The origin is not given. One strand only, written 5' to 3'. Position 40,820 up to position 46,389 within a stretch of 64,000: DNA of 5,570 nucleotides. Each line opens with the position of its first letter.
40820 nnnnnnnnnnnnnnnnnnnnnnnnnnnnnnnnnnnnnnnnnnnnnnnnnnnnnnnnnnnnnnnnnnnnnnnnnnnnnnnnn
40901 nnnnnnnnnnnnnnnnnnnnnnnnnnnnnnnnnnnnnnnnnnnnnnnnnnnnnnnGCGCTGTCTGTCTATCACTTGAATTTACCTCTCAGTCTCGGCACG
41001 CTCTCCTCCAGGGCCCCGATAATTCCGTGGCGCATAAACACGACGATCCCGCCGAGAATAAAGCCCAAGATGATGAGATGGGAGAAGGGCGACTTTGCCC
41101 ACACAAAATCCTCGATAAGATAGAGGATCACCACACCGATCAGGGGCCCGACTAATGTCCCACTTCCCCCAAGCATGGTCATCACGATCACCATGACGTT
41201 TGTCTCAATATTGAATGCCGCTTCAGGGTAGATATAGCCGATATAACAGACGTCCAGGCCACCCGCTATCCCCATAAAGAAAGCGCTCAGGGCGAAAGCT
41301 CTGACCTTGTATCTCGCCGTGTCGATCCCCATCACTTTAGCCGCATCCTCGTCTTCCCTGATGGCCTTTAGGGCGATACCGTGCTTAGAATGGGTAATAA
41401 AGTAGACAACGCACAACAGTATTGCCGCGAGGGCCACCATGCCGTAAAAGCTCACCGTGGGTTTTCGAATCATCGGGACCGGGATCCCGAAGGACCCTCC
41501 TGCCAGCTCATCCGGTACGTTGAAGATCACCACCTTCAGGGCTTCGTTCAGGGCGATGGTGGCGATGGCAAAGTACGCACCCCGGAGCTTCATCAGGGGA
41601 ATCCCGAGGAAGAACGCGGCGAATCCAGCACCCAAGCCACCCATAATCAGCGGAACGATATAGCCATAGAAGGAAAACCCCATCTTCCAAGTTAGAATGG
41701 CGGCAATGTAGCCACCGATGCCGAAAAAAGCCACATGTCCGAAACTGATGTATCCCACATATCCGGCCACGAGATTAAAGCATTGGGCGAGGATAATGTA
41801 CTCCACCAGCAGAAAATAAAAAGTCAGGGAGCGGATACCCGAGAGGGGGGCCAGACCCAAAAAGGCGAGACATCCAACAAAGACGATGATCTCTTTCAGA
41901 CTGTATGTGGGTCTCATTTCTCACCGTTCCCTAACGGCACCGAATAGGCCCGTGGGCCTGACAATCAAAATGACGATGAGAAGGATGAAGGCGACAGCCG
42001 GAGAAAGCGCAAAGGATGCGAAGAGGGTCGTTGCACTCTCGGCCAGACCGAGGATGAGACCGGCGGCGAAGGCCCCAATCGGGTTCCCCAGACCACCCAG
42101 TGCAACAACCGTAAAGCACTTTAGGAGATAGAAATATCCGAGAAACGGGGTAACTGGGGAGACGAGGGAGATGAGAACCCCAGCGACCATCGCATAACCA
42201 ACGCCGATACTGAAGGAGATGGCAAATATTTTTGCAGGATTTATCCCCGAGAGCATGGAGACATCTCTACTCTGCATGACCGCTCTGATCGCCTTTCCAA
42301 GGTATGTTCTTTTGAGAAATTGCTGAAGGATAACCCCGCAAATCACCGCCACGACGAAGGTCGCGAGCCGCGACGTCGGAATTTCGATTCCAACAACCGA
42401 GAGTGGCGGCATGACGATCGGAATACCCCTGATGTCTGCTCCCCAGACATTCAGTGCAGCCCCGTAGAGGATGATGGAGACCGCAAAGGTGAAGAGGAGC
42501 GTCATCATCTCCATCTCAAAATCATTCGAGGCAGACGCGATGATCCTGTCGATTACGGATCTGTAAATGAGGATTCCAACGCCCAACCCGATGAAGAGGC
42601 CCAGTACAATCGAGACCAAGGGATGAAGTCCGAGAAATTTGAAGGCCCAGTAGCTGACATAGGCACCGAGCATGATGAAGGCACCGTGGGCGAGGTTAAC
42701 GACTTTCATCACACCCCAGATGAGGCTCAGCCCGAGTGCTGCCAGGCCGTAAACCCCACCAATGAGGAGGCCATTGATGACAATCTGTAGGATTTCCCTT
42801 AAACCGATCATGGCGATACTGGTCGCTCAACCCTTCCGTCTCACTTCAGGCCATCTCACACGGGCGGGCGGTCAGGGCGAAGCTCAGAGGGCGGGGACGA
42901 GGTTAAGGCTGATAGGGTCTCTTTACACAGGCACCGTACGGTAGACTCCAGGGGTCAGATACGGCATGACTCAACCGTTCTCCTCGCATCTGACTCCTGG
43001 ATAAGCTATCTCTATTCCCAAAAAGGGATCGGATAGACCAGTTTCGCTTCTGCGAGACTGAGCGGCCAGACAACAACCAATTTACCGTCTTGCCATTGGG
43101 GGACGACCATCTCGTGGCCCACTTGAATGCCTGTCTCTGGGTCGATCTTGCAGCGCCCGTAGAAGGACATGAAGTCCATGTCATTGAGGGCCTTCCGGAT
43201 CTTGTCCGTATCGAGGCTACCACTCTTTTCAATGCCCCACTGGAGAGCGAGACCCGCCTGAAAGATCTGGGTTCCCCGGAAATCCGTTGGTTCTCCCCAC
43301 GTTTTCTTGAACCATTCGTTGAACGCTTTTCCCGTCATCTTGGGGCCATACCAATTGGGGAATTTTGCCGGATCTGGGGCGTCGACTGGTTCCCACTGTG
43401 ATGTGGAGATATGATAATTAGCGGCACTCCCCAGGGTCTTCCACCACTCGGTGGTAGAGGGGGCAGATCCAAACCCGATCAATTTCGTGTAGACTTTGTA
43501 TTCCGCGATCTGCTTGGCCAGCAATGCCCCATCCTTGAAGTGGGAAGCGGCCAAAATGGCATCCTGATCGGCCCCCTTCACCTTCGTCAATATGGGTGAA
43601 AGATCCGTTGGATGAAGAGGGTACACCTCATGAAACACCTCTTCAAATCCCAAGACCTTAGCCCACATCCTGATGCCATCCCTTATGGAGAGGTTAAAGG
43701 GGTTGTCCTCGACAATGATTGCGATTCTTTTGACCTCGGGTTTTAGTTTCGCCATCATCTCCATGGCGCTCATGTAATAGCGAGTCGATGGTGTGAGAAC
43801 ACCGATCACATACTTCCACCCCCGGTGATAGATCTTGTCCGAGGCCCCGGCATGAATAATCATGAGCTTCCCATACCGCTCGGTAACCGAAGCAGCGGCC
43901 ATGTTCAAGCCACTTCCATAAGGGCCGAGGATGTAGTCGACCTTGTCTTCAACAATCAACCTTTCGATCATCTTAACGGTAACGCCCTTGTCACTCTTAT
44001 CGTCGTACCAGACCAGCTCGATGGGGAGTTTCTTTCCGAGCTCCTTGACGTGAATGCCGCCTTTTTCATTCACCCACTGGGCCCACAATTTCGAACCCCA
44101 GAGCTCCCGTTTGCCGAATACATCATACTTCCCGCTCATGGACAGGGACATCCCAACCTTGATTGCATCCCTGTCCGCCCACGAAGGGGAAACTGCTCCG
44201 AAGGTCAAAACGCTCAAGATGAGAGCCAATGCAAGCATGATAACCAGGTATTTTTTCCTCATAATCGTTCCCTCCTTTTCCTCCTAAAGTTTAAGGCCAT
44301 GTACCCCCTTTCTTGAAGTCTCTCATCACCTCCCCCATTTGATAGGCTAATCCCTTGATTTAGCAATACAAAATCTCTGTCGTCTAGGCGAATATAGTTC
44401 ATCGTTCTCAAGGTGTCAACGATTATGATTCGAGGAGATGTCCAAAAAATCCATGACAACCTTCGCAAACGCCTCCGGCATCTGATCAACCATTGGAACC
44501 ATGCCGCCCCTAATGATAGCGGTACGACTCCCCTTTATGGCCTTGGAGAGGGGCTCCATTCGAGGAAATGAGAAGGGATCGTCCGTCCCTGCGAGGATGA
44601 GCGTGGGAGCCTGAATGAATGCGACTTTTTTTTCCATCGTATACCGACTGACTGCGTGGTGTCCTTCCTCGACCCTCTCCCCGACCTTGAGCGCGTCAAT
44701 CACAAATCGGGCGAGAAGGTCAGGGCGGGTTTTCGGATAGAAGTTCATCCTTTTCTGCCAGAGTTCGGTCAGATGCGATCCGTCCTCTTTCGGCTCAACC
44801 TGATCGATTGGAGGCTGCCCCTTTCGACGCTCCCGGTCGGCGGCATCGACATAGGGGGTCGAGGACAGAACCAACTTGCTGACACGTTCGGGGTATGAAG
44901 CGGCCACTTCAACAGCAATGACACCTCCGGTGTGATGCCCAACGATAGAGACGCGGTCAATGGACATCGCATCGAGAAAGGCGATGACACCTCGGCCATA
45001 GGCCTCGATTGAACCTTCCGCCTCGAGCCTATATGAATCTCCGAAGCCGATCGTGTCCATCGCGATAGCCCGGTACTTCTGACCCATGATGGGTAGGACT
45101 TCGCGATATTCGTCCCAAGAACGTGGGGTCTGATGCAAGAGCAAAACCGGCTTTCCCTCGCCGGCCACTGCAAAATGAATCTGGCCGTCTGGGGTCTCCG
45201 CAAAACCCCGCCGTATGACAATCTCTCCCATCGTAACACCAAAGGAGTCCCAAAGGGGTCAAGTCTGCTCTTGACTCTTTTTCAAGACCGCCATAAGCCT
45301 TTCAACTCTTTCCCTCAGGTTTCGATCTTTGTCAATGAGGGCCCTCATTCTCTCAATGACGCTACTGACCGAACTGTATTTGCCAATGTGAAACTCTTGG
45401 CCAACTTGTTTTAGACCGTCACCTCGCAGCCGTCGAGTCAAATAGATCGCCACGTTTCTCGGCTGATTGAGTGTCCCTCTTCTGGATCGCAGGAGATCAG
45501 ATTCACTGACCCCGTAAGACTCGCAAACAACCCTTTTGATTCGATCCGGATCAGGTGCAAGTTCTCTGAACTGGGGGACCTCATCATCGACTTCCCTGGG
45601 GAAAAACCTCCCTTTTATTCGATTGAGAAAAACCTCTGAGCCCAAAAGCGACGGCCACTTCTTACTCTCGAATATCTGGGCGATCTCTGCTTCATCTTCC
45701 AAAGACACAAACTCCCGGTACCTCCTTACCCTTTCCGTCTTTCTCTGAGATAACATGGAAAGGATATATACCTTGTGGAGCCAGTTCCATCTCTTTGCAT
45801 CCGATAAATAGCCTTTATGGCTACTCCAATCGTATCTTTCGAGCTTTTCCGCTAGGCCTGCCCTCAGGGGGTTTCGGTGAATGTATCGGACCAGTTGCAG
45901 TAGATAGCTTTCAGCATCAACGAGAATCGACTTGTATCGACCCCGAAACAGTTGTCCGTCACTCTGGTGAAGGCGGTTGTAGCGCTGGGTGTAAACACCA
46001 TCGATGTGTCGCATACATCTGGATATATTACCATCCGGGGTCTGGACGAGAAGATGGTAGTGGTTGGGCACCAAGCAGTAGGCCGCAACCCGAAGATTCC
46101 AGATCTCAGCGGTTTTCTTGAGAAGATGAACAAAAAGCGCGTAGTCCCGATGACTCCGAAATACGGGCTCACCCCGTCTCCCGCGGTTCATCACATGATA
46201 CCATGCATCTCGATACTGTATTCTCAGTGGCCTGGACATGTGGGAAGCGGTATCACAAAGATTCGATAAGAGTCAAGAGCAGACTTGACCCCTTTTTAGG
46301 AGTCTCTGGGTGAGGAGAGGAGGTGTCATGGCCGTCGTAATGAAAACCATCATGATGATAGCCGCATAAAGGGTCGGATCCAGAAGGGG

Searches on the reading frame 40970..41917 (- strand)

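Call 39: search_protein_families(library=pfam, proteins=[window:40970-41917:-], max_evalue=0.01)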
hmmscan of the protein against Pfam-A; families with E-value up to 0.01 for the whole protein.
window:40970-41917:- (315 aa): 1 family
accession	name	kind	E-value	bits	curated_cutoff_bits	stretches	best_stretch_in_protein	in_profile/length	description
PF02653.21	BPD_transp_2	-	1.2e-33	116.9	26.8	1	36-285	8-262/269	Branched-chain amino acid transport system / permease component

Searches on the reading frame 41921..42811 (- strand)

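Call 39: search_protein_families(library=pfam, proteins=[window:41921-42811:-], max_evalue=0.01)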
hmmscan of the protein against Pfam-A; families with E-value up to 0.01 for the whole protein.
window:41921-42811:- (296 aa): 1 family
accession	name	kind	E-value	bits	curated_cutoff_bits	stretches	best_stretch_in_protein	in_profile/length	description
PF02653.21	BPD_transp_2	-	3.6e-37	128.4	26.8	1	11-282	2-269/269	Branched-chain amino acid transport system / permease component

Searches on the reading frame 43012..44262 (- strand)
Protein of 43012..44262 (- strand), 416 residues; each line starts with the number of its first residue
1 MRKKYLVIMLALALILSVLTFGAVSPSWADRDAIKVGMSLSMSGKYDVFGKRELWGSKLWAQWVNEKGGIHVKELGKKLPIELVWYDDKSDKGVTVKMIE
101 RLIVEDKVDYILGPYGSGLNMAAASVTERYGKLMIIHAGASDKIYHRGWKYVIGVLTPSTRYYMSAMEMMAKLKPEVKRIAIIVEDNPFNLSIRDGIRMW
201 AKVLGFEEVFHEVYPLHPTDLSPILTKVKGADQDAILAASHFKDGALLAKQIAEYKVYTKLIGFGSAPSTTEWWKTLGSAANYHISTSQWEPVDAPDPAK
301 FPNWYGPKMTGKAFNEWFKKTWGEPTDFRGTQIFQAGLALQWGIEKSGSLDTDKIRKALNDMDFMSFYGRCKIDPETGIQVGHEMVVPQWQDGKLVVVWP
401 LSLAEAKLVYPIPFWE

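Call 39: search_protein_families(library=pfam, proteins=[window:43012-44262:-], max_evalue=0.01)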
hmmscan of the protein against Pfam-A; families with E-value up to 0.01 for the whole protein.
window:43012-44262:- (416 aa): 3 families
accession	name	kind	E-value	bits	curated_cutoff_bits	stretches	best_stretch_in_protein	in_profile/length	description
PF13458.12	Peripla_BP_6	-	9.8e-52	177.1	31.7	1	34-393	2-342/343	Periplasmic binding protein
PF13433.12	Peripla_BP_5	-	5.8e-14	52.4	27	1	34-400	1-347/363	Periplasmic binding protein domain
PF01094.35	ANF_receptor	-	0.0002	21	25.4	1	78-256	22-201/353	Receptor family ligand binding region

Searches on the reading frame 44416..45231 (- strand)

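Call 39: search_protein_families(library=pfam, proteins=[window:44416-45231:-], max_evalue=0.01)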
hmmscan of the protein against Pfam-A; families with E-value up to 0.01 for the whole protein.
window:44416-45231:- (271 aa): 3 families
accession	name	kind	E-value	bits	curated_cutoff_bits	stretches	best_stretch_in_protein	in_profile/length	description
PF00561.26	Abhydrolase_1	-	1.4e-17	64.6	25.8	1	27-231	1-223/245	alpha/beta hydrolase fold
PF12697.13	Abhydrolase_6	-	3.8e-10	41.3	26.3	1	29-257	1-216/217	Alpha/beta hydrolase family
PF12146.15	Hydrolase_4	-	7.5e-10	38.9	27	1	50-222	29-206/239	Serine aminopeptidase, S33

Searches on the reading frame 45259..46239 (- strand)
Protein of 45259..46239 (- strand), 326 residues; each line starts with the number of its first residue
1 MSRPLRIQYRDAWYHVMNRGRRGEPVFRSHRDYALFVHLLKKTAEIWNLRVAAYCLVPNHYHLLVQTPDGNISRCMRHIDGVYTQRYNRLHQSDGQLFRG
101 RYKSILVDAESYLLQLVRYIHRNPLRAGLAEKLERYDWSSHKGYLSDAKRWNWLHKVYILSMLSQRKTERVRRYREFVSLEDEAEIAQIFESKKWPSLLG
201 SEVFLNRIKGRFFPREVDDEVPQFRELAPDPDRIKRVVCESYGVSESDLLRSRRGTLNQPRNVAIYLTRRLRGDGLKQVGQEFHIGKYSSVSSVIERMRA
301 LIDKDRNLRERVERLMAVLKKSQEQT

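Call 39: search_protein_families(library=pfam, proteins=[window:45259-46239:-], max_evalue=0.01)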
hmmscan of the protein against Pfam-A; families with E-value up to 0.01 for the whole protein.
window:45259-46239:- (326 aa): 2 families
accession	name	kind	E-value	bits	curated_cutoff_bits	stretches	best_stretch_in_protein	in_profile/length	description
PF08299.17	Bac_DnaA_C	-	7.1e-12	45.6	31.5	1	231-296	1-67/69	Bacterial dnaA protein helix-turn-helix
PF01797.21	Y1_Tnp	-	9.8e-12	45.5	23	1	11-123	4-121/121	Transposase IS200 like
